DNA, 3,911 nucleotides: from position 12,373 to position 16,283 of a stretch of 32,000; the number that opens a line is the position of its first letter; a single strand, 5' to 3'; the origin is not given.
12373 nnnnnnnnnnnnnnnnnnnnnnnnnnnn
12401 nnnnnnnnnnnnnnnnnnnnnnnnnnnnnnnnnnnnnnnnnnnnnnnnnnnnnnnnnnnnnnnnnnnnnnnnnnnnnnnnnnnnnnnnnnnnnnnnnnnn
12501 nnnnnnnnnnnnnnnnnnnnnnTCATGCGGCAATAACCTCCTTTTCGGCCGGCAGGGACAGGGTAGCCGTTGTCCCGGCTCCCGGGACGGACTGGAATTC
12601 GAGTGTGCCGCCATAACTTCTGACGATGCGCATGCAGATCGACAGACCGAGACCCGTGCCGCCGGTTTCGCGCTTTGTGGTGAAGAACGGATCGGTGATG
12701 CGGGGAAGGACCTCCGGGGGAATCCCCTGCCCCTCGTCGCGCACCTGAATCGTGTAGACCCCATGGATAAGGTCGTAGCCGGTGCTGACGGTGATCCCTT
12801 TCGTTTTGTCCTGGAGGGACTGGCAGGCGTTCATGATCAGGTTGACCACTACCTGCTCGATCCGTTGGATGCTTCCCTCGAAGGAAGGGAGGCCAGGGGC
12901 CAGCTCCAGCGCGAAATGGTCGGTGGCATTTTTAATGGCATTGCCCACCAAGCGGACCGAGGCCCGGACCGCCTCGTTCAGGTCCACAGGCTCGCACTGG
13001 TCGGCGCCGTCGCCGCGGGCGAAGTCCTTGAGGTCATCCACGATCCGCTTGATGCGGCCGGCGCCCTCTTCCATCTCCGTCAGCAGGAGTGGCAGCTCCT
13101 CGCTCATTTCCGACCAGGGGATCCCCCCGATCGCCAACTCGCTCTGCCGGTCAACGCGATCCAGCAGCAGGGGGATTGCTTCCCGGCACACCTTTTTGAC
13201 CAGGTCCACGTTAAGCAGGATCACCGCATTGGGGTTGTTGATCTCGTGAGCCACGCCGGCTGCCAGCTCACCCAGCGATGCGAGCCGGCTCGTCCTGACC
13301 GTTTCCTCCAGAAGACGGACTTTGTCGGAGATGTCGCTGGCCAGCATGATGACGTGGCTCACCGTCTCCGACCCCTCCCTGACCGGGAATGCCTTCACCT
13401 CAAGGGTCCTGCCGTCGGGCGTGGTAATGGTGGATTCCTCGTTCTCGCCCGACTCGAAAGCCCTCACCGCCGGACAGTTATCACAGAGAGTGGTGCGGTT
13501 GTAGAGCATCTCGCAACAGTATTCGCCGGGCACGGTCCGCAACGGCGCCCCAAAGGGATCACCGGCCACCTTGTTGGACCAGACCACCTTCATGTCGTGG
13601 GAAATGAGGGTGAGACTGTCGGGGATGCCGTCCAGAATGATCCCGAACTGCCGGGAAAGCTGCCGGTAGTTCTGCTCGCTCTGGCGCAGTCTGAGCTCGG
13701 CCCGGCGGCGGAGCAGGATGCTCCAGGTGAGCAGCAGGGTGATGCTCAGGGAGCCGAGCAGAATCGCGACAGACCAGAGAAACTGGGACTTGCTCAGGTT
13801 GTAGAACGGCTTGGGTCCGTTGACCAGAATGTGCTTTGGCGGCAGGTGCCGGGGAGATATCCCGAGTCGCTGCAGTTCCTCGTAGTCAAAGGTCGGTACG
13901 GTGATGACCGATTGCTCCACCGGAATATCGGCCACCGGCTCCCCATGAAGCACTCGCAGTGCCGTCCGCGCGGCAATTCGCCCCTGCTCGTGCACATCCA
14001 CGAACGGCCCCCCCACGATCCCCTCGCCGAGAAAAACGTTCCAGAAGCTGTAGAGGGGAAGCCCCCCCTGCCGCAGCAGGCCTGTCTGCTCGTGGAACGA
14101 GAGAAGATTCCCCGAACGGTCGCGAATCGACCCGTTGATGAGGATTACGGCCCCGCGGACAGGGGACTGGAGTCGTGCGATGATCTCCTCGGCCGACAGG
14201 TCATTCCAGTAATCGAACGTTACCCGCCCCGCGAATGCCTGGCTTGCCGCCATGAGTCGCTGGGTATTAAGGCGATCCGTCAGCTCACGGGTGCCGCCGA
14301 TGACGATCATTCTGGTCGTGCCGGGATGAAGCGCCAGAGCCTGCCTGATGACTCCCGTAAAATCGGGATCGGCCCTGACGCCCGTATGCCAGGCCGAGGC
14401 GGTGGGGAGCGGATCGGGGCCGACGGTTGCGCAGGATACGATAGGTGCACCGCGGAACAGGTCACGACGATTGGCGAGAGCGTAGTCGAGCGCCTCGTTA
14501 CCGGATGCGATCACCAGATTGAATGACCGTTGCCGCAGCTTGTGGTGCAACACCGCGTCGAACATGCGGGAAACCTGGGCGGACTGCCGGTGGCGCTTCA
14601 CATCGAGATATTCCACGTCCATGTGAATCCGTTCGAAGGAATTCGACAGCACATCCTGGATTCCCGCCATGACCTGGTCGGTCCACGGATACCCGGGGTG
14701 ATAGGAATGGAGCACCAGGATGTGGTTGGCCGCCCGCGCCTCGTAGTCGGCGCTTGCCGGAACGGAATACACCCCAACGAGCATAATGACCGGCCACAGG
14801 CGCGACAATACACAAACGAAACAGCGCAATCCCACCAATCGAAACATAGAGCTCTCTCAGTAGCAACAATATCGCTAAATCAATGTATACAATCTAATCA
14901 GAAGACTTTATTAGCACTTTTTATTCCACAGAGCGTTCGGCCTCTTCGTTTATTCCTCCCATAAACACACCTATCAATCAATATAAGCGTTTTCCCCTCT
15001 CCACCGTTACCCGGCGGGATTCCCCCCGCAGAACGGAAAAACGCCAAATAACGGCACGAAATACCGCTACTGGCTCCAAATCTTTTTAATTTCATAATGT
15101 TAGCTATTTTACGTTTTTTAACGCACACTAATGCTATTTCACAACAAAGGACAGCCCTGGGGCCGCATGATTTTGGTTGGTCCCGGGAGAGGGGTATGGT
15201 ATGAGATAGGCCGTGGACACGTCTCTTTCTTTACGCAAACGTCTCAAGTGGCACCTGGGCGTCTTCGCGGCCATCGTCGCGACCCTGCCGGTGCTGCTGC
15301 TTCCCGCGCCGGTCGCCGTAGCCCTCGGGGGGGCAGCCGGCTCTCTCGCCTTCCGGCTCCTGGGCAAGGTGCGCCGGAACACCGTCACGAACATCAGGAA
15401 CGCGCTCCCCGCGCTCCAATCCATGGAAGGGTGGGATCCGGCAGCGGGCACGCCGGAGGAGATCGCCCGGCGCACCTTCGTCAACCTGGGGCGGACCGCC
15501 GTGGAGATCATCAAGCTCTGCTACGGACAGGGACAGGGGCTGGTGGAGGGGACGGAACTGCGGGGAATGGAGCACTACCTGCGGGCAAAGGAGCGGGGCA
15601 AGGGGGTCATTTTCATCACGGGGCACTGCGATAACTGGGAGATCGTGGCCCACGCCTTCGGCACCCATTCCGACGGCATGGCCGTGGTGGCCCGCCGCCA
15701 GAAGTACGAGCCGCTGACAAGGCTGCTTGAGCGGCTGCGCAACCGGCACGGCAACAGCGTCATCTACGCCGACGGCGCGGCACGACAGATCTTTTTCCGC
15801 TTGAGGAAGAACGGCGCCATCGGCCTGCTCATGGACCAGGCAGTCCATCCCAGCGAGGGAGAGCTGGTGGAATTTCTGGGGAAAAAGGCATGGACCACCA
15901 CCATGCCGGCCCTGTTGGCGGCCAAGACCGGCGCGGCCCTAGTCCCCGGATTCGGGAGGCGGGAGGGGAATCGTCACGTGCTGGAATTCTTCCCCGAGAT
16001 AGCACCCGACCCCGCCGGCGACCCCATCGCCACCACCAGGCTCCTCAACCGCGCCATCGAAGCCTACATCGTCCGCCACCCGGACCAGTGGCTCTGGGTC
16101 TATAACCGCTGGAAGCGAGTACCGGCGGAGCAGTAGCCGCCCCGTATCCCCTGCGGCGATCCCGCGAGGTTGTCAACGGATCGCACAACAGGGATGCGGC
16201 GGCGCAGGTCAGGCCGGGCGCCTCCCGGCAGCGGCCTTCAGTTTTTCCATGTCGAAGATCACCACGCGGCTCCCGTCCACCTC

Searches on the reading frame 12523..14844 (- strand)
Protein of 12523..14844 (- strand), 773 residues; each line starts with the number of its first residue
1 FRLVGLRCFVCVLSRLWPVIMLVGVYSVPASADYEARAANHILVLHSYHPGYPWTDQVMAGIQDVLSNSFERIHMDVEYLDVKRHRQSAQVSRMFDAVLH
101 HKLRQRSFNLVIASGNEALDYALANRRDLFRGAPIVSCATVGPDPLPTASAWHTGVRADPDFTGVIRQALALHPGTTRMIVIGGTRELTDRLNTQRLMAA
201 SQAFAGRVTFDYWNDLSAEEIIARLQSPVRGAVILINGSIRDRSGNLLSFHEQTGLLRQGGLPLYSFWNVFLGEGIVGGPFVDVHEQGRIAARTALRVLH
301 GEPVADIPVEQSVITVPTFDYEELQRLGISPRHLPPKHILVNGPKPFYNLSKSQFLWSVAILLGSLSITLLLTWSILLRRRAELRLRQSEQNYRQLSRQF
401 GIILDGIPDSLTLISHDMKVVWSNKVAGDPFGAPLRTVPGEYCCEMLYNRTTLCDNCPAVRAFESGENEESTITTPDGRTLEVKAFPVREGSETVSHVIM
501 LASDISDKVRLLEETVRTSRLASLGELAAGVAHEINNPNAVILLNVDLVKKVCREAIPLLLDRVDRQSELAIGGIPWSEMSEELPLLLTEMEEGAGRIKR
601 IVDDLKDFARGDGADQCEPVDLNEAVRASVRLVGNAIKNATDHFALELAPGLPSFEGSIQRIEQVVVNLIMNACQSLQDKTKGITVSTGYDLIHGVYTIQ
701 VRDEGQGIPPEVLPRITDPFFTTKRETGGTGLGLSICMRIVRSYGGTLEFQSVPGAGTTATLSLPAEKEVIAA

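Call 64: search_protein_families(library=pfam, proteins=[window:12523-14844:-], max_evalue=0.001)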
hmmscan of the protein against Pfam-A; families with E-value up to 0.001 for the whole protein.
window:12523-14844:- (773 aa): 4 families
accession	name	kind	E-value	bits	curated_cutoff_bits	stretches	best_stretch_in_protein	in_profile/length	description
PF02518.31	HATPase_c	-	4.5e-26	91.9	26.4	1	659-767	3-110/111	Histidine kinase-, DNA gyrase B-, and HSP90-like ATPase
PF00512.31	HisKA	-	1.1e-07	32.2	26.9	1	524-612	2-64/66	His Kinase A (phospho-acceptor) domain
PF08448.16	PAS_4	-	3.1e-06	27.8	23.1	1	404-509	1-109/110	PAS fold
PF14501.12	HATPase_c_5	-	0.00024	21.4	22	1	663-752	7-90/102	GHKL domain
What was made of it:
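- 11054..14847 (-): Sigma-54 response regulator (11054-12526) and PAS histidine kinase (12523-14847): an insertion specific to this lineage between the CCO and the acyltransferase. Pfam assignments (call 64).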

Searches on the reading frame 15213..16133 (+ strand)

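Call 3: search_protein_families(library=pfam, proteins=[window:15213-16133:+], max_evalue=0.01)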
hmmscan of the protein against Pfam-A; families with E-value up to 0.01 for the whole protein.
window:15213-16133:+ (307 aa): 1 family
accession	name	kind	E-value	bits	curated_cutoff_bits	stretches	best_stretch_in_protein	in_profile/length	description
PF03279.18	Lip_A_acyltrans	-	4.1e-48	164.5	22.3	1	16-302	15-295/295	Bacterial lipid A biosynthesis acyltransferase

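Call 4: search_protein_families(library=ncbifam, proteins=[window:15213-16133:+], max_evalue=0.01)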
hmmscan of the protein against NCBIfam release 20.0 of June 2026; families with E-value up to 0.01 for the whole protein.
window:15213-16133:+ (307 aa): 17 families
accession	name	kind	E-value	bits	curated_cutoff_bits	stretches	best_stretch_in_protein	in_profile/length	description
NF006487.0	PRK08905.1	equivalog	2.3e-38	131.9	281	1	29-302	12-275/290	lysophospholipid acyltransferase family protein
NF006437.0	PRK08733.1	equivalog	1.9e-34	119.2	540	1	6-305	12-299/306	LpxL/LpxP family Kdo(2)-lipid IV(A) lauroyl/palmitoleoyl acyltransferase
NF006270.0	PRK08419.1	equivalog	4e-34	118.3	248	1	81-303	64-291/298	lipid A biosynthesis lauroyl acyltransferase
TIGR02207.1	lipid_A_htrB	subfamily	7.2e-31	107.7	297.8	1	12-305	12-296/303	LpxL/LpxP family Kdo(2)-lipid IV(A) lauroyl/palmitoleoyl acyltransferase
NF005120.0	PRK06553.1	equivalog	4.5e-27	95.2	273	1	43-301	46-307/308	lipid A biosynthesis lauroyl acyltransferase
NF006438.0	PRK08734.1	equivalog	1.1e-23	83.7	363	1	90-304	72-289/305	lauroyl acyltransferase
NF005340.0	PRK06860.1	subfamily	2.5e-23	82.7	398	1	17-305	21-302/309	lipid A biosynthesis lauroyl acyltransferase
NF005919.0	PRK07920.1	equivalog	1.8e-21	76.5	209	1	22-295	17-288/311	phosphatidylinositol mannoside acyltransferase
NF006432.0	PRK08706.1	equivalog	3.6e-21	75.7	384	1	28-304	12-282/289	lipid A biosynthesis lauroyl acyltransferase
NF006507.0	PRK08943.1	subfamily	9e-21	74.2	337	1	15-298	25-302/322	lipid A biosynthesis (KDO)2-(lauroyl)-lipid IVA acyltransferase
NF004569.0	PRK05906.1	equivalog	2.7e-18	66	439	1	118-302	128-314/454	lipid A biosynthesis lauroyl acyltransferase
NF005399.0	PRK06946.1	subfamily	1.8e-17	63.5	343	1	27-305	17-288/294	lipid A biosynthesis lauroyl acyltransferase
NF004190.0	PRK05645.1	equivalog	1.8e-17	63.4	377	1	29-305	18-289/295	lysophospholipid acyltransferase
NF004191.0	PRK05646.1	equivalog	2.8e-17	62.9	491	1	26-305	27-300/310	lipid A biosynthesis lauroyl acyltransferase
TIGR02208.1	lipid_A_msbB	equivalog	6.7e-17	61.7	336.05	1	16-298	16-292/305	lauroyl-Kdo(2)-lipid IV(A) myristoyltransferase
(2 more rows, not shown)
